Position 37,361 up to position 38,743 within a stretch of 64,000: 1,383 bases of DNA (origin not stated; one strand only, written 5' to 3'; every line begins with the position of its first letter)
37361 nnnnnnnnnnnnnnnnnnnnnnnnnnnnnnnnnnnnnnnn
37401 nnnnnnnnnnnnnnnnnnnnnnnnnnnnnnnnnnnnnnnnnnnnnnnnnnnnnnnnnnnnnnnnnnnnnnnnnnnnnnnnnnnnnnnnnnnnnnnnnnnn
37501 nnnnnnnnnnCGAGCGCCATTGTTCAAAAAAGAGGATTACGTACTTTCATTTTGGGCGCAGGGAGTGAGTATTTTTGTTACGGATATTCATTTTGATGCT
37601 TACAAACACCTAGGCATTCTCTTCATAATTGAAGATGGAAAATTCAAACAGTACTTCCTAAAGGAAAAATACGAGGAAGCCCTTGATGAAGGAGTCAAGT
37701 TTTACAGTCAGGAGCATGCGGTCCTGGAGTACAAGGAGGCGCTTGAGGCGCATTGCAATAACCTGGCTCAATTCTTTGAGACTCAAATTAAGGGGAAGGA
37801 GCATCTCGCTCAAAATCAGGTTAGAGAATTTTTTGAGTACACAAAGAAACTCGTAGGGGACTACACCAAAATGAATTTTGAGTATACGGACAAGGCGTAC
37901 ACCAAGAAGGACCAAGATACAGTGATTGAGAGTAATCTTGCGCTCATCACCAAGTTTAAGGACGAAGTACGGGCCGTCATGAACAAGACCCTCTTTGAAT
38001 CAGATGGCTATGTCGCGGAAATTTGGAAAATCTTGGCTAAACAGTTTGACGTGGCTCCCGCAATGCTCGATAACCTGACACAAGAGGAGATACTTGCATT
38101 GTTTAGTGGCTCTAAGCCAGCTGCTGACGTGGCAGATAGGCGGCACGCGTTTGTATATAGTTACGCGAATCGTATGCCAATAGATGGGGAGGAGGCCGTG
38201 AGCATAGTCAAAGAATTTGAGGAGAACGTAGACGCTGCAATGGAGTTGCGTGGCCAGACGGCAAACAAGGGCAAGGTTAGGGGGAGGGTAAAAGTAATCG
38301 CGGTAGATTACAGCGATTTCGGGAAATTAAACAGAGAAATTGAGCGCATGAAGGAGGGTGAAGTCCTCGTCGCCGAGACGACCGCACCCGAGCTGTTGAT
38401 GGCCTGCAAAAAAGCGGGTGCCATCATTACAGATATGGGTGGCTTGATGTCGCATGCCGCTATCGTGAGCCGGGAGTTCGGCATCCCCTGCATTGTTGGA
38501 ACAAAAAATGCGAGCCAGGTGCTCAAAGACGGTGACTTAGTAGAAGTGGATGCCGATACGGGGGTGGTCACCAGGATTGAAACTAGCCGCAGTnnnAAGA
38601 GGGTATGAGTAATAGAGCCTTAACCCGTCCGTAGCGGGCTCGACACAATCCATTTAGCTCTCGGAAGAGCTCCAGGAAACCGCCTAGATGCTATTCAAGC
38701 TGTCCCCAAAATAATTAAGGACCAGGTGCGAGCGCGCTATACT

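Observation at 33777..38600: Second motif-bounded AT-richer island next to rnpB, carrying a giant PEP-utilizing-family protein with duplicated phosphohistidine domains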

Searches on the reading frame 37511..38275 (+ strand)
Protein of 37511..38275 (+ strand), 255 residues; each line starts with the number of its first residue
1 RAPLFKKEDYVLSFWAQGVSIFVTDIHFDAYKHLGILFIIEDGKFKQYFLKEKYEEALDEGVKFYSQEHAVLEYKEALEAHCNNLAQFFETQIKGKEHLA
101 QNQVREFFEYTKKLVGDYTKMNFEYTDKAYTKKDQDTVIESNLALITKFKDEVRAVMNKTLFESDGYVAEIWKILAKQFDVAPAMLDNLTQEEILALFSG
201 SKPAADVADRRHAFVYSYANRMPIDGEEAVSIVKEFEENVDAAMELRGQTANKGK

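Call 19: search_protein_families(library=pfam, proteins=[window:37511-38275:+], max_evalue=10)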
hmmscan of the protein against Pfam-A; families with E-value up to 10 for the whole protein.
window:37511-38275:+ (255 aa): 2 families
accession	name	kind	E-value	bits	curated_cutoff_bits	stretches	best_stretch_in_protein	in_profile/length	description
PF24172.1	CdiI_ImmP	-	0.053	14.2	33.2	1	60-171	6-120/129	CdiI immunity protein EcoliA0-like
PF07739.18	TipAS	-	0.25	12.3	23.8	1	62-132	22-91/117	TipAS antibiotic-recognition domain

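Call 64: search_protein_representatives(protein=window:37511-38275:+)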
Query: 255 residues. Proteins with E-value up to 0.001 (for the whole library): 251; up to 1e-10: 131; up to 1e-30: 23. The best 150 are listed.
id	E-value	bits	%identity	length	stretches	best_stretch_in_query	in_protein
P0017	1.3e-88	313.0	38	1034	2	4-255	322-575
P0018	6.2e-77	274.8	52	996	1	4-255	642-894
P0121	5.0e-74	265.3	49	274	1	4-255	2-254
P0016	8.5e-74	264.5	45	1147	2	2-255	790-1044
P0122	9.1e-71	254.6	38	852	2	4-255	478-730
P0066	1.1e-70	254.3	49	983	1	4-254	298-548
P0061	4.9e-69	248.9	49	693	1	5-255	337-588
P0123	3.8e-67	242.8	53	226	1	7-219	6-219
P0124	2.8e-66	239.9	49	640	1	5-254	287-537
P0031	2.7e-65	236.7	35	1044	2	5-255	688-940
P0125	2.6e-64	233.5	47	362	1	7-255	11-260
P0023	3.7e-64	233.0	46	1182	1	2-255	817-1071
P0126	4.7e-61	222.8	47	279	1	23-255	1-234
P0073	1.2e-52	195.3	43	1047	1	5-254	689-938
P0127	4.9e-50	186.7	52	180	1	6-181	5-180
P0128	9.9e-42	159.6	38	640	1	4-254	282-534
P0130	1.2e-40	156.0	36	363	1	5-254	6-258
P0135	3.0e-24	102.4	32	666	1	9-254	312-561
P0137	8.7e-24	100.8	29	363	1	4-253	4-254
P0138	1.1e-23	100.4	29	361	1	9-255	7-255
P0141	1.1e-21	94.0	30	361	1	7-254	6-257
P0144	3.9e-21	92.2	31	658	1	8-255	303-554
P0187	4.1e-14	69.2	28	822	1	10-255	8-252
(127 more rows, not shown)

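Call 65: list_cluster_members(proteins=[P0130, P0137, P0138, P0141, P0128, P0135, P0144, P0187])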
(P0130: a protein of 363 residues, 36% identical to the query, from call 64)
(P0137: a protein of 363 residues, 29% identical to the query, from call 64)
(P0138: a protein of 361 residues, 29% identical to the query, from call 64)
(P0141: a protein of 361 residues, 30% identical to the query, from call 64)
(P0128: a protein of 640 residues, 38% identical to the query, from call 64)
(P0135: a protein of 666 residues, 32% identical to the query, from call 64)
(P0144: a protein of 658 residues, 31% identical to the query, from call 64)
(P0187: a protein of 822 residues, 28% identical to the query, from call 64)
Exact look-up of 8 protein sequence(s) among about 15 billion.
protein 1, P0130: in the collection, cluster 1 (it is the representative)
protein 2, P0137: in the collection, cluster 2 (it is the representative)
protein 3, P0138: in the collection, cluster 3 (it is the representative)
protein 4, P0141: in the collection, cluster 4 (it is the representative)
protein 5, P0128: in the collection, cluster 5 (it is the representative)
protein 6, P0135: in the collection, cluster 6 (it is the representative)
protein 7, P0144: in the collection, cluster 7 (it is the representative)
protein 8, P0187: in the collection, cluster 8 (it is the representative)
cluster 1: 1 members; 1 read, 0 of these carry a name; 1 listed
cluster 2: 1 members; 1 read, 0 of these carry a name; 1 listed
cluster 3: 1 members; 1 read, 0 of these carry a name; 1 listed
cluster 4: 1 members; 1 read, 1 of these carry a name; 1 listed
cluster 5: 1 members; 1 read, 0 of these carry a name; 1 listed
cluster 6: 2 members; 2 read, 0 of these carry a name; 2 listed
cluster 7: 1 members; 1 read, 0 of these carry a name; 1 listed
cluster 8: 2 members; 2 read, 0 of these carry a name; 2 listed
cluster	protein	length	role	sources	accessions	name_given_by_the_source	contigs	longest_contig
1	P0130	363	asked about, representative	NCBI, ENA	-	-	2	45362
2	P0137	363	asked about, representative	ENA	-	-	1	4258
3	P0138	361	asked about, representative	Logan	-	-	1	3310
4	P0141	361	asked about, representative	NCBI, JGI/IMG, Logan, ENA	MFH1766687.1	MAG: PEP-utilizing enzyme [Patescibacteria group bacterium]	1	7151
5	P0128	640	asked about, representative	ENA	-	-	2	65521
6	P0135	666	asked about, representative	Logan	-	-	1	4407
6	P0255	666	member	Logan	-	-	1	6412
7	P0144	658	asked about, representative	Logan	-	-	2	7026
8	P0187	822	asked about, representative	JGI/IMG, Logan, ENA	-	-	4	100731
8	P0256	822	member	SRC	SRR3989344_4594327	-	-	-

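Call 67: find_encoding_contigs(protein=P0130, flank=5000, max_places=2)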
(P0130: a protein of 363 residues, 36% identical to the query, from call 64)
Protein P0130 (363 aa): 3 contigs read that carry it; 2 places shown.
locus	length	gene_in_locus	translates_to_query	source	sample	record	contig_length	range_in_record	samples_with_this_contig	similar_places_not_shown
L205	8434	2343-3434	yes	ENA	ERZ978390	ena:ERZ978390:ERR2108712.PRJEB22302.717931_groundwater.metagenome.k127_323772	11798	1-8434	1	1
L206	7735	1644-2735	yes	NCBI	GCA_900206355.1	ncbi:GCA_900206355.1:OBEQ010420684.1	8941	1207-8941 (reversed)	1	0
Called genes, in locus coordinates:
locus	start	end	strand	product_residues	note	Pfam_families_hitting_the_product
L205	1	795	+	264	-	?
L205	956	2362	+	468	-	PF00391:PEP-utilizers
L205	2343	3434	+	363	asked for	PF00391:PEP-utilizers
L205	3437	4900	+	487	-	PF00391:PEP-utilizers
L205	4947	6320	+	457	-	PF00391:PEP-utilizers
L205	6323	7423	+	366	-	PF00391:PEP-utilizers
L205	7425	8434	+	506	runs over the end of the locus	PF00391:PEP-utilizers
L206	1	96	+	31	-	?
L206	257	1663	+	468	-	PF00391:PEP-utilizers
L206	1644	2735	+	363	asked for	PF00391:PEP-utilizers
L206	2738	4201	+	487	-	PF00391:PEP-utilizers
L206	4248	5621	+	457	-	PF00391:PEP-utilizers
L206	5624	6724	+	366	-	PF00391:PEP-utilizers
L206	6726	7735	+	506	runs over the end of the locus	PF00391:PEP-utilizers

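Call 68: find_encoding_contigs(protein=P0141, flank=5000, max_places=2)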
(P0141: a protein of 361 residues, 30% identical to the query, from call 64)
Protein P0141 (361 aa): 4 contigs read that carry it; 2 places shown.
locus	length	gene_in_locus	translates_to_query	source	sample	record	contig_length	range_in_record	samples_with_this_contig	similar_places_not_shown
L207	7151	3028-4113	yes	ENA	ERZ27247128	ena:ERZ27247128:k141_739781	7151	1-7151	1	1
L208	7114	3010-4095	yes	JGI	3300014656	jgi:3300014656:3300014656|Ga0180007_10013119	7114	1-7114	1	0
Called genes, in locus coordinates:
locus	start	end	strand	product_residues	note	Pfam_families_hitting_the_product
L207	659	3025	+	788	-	PF01326:PPDK_N, PF00391:PEP-utilizers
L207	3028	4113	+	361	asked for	PF00391:PEP-utilizers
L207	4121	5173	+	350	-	PF00391:PEP-utilizers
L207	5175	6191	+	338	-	PF00391:PEP-utilizers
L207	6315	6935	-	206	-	-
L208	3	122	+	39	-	?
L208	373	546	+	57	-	PF04480:DUF559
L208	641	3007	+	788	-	PF01326:PPDK_N, PF00391:PEP-utilizers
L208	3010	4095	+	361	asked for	PF00391:PEP-utilizers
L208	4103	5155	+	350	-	PF00391:PEP-utilizers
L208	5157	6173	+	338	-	PF00391:PEP-utilizers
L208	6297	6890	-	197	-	-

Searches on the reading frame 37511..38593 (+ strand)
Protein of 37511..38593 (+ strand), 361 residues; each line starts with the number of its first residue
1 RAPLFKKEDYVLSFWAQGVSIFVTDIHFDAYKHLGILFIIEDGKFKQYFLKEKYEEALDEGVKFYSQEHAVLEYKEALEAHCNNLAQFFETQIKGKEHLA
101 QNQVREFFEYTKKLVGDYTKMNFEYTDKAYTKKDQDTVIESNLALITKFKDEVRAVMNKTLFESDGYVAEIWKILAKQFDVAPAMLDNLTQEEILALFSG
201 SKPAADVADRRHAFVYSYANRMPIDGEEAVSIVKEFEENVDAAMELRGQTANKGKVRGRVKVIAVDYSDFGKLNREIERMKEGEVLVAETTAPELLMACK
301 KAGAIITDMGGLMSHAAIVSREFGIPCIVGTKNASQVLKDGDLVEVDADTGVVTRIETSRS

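Call 27: search_solved_structures(query=A2, max_evalue=1)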
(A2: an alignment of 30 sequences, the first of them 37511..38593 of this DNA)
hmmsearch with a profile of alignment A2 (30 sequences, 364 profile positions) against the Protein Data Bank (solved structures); distinct sequences matched with E-value up to 1: 42.
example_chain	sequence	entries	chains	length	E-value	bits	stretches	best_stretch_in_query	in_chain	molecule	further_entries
8a8e_A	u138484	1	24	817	1.4e-34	123.1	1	242-358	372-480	Phosphoenolpyruvate synthase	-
9dae_A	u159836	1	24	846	1.7e-32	116.3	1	251-358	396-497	Phosphoenolpyruvate synthase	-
2ols_A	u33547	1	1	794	5.5e-25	91.6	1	279-356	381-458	Phosphoenolpyruvate synthase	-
5fbs_A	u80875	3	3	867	1.2e-23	87.1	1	184-361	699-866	Phosphoenolpyruvate synthase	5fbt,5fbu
5hv2_A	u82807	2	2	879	1.2e-23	87.1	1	184-361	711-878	Phosphoenolpyruvate synthase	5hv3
5hv1_A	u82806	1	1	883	1.3e-23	87.1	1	184-361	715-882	Phosphoenolpyruvate synthase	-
2e28_A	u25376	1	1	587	1.5e-22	83.5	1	278-358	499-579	Pyruvate kinase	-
2hro_A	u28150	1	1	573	1.1e-10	44.6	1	310-359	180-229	Phosphoenolpyruvate-protein phosphotransferase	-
5woy_A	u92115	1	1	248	7.9e-10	41.7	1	311-359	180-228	Phosphoenolpyruvate-protein phosphotransferase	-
2wqd_A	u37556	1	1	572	3.3e-09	39.7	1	312-359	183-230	PHOSPHOENOLPYRUVATE-PROTEIN PHOSPHOTRANSFERASE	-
2fm4_A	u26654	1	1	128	6.5e-09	38.7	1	285-336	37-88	Pyruvate, phosphate dikinase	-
2kx9_A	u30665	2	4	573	1.5e-08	37.4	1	290-358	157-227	Phosphoenolpyruvate-protein phosphotransferase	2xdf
2hwg_A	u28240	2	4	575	1.6e-08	37.4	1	290-358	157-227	Phosphoenolpyruvate-protein phosphotransferase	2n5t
3eza_A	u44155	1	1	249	2.3e-08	36.9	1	290-358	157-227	PHOSPHOTRANSFERASE SYSTEM, ENZYME I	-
1zym_A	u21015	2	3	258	2.4e-08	36.8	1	290-358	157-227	ENZYME I | Phosphoenolpyruvate-protein phosphotransferase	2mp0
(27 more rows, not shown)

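Call 33: predict_structure(alignment_id=A2)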
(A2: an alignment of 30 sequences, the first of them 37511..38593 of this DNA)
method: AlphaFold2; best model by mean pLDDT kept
length: 361 residues; sequences in the alignment: 30
mean_pLDDT: 94.2   pTM: 0.88
mean pLDDT of the five models: 94.2, 94.1, 93.8, 93.1, 93.1
residues with pLDDT >= 90: 319; 70-90: 38; 50-70: 4; < 50: 0
segments of 3 or more residues with pLDDT < 50: none
pLDDT, mean of each block of 10 residues (from residue 1): 81 93 94 95 95 97 97 97 98 97 98 96 95 96 93 94 95 98 95 97 93 93 91 90 90 97 91 94 97 92 96 89 96 94 98 92 50
secondary structure, 60 per line:
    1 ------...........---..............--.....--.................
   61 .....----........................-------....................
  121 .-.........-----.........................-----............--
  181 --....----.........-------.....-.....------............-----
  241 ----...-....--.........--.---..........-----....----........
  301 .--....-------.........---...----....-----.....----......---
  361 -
elements in order: E10-17 H21-34 E37-41 E44-50 H51-65 H70-93 H101-121 H123-131 H137-161 H167-178 H183-186 H191-199 H207-211 E213-217 H226-235 E245-247 E249-252 E255-263 H270-279 E285-288 H293-301 E304-307 H315-323 E327-329 H334-337 E343-347 E352-357
